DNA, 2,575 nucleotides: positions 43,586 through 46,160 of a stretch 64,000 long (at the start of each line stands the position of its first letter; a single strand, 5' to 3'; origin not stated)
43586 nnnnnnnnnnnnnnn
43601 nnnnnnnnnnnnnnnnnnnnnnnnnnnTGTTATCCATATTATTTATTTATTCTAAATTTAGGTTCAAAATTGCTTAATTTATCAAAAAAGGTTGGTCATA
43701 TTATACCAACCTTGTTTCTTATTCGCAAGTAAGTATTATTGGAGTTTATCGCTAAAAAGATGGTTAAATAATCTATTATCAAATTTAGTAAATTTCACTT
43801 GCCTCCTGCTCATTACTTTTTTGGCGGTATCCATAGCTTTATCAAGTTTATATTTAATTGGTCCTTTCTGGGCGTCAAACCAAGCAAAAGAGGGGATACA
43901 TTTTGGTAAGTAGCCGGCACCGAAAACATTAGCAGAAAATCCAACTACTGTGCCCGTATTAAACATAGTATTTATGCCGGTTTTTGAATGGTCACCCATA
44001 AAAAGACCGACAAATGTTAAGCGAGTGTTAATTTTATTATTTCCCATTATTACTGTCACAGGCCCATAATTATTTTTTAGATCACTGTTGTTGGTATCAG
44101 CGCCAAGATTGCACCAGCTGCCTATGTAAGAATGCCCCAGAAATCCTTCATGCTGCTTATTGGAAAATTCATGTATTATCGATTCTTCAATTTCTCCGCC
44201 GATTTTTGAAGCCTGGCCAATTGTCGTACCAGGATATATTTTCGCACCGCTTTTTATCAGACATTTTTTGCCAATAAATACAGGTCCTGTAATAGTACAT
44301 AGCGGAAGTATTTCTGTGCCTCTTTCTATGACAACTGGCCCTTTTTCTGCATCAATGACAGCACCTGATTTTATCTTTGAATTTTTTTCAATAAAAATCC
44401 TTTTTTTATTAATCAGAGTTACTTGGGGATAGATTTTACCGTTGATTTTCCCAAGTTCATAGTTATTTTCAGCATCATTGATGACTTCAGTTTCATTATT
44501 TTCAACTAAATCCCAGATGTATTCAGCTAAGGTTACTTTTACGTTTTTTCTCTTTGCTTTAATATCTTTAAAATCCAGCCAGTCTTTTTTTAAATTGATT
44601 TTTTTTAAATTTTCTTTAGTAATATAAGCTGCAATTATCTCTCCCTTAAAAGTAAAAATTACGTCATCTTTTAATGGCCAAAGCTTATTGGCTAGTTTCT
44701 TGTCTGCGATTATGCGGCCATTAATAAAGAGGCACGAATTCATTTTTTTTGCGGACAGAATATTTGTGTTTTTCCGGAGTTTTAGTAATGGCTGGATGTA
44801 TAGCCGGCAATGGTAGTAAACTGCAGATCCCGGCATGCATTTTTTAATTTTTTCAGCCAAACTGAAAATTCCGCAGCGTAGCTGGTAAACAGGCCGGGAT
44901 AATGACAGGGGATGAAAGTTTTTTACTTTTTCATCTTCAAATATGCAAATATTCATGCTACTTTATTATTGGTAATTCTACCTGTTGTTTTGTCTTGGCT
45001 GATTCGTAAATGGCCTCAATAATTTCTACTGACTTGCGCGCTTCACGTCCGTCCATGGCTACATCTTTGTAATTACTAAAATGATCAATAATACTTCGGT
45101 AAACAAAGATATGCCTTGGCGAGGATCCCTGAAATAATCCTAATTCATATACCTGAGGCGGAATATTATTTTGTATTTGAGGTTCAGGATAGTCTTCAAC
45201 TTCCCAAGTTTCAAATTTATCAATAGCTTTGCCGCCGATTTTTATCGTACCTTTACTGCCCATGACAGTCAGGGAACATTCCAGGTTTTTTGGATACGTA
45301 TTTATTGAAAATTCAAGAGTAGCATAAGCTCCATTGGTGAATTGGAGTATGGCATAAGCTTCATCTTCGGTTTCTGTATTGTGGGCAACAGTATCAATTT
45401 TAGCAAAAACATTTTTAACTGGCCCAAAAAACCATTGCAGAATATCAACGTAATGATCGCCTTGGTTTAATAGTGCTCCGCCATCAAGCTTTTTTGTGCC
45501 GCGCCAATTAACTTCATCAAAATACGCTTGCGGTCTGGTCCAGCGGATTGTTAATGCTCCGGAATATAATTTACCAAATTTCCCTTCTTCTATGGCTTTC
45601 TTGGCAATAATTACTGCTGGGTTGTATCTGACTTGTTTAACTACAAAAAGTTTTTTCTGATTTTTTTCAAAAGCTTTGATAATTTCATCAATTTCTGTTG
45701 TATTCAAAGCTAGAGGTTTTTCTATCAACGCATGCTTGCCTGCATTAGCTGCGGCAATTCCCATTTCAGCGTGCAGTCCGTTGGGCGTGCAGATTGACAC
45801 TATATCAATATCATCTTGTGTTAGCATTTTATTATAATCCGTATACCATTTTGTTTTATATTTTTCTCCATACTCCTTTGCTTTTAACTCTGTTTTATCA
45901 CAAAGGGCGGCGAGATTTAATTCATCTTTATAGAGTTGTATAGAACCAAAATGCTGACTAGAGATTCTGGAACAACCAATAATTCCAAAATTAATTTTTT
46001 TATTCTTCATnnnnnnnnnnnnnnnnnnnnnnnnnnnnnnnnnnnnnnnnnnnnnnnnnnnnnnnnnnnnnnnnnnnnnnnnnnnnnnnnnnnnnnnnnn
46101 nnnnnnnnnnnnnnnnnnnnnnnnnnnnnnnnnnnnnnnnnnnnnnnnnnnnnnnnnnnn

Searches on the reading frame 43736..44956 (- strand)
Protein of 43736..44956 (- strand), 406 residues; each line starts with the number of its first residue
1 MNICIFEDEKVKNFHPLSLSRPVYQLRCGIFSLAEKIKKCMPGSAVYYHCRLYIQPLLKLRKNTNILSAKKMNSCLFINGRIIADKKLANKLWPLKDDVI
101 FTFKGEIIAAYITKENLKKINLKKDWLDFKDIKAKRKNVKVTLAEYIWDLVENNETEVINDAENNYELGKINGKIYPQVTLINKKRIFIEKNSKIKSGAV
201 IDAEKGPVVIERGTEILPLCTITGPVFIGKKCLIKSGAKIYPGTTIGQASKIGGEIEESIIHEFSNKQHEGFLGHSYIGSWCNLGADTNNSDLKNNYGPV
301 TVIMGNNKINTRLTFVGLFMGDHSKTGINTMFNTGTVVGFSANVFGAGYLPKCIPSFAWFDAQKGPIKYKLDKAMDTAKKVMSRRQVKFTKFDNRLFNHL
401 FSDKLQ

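Call 9: search_protein_families(library=pfam, proteins=[window:43736-44956:-], max_evalue=0.00001)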
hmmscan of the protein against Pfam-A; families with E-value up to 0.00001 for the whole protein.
window:43736-44956:- (406 aa): 2 families
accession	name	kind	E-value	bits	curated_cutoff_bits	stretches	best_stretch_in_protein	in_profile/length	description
PF13562.11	NTP_transf_4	-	2.2e-28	99.8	27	1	3-163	1-146/153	Sugar nucleotidyl transferase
PF00132.30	Hexapep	-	3.7e-09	36.3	27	0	226-253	2-29/36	Bacterial transferase hexapeptide (six repeats)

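Call 12: search_protein_families(library=ncbifam, proteins=[window:43736-44956:-], max_evalue=1e-10)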
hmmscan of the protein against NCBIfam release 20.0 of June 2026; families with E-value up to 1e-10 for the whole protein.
window:43736-44956:- (406 aa): 3 families
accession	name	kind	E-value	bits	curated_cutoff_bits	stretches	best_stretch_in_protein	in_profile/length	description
TIGR03991.1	alt_bact_glmU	hypoth_equivalog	9.2e-127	423.6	225.3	1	1-401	1-394/394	UDP-N-acetylglucosamine diphosphorylase/glucosamine-1-phosphate N-acetyltransferase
TIGR03992.1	Arch_glmU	subfamily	2.3e-29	102.5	292.1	1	205-343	246-386/393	bifunctional sugar-1-phosphate nucleotidylyltransferase/acetyltransferase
NF041173.1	Sug_nt_acttase_Thmprot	equivalog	2.1e-21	76.3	600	1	205-345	246-388/405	bifunctional sugar-1-phosphate nucleotidylyltransferase/acetyltransferase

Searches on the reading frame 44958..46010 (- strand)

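Call 9: search_protein_families(library=pfam, proteins=[window:44958-46010:-], max_evalue=0.00001)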
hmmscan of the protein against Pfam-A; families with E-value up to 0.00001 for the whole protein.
window:44958-46010:- (350 aa): 3 families
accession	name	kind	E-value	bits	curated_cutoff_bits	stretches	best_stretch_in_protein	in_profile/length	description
PF02894.22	GFO_IDH_MocA_C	-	5e-31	108.6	22.9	1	137-346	1-218/218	Oxidoreductase family, C-terminal alpha/beta domain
PF22725.1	GFO_IDH_MocA_C3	-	6.6e-30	104.1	27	1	136-256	4-123/124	GFO/IDH/MocA C-terminal domain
PF01408.29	GFO_IDH_MocA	-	7.4e-29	101.3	24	1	6-123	1-118/120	Oxidoreductase family, NAD-binding Rossmann fold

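Call 12: search_protein_families(library=ncbifam, proteins=[window:44958-46010:-], max_evalue=1e-10)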
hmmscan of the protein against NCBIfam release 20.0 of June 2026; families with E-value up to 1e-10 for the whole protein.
window:44958-46010:- (350 aa): 7 families
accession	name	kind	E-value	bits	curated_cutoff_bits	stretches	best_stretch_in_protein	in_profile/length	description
TIGR04380.1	myo_inos_iolG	equivalog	3.1e-38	131.5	355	1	5-344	1-329/330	inositol 2-dehydrogenase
NF040723.1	UDP-GlcNAcDh_Arch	equivalog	6.1e-37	127.8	450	1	7-257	2-236/302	UDP-N-acetylglucosamine 3-dehydrogenase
NF052479.1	LevoglcsnDh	equivalog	1.1e-35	123.1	650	1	35-209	40-216/386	levoglucosan dehydrogenase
NF041392.1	XylDh_Gfo6_Halo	equivalog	1.4e-19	70.1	350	1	43-346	58-350/350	D-xylose 1-dehydrogenase Gfo6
NF052679.1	InsChiInosDhIolG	equivalog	1.4e-16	60.5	540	1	6-258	3-250/343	bifunctional inositol 2-dehydrogenase/D-chiro-inositol 1-dehydrogenase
NF008607.0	PRK11579.1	subfamily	1.7e-16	60.1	330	1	4-226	3-220/346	oxidoreductase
NF007574.0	PRK10206.1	equivalog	1.4e-13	50.6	352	1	18-226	16-217/345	oxidoreductase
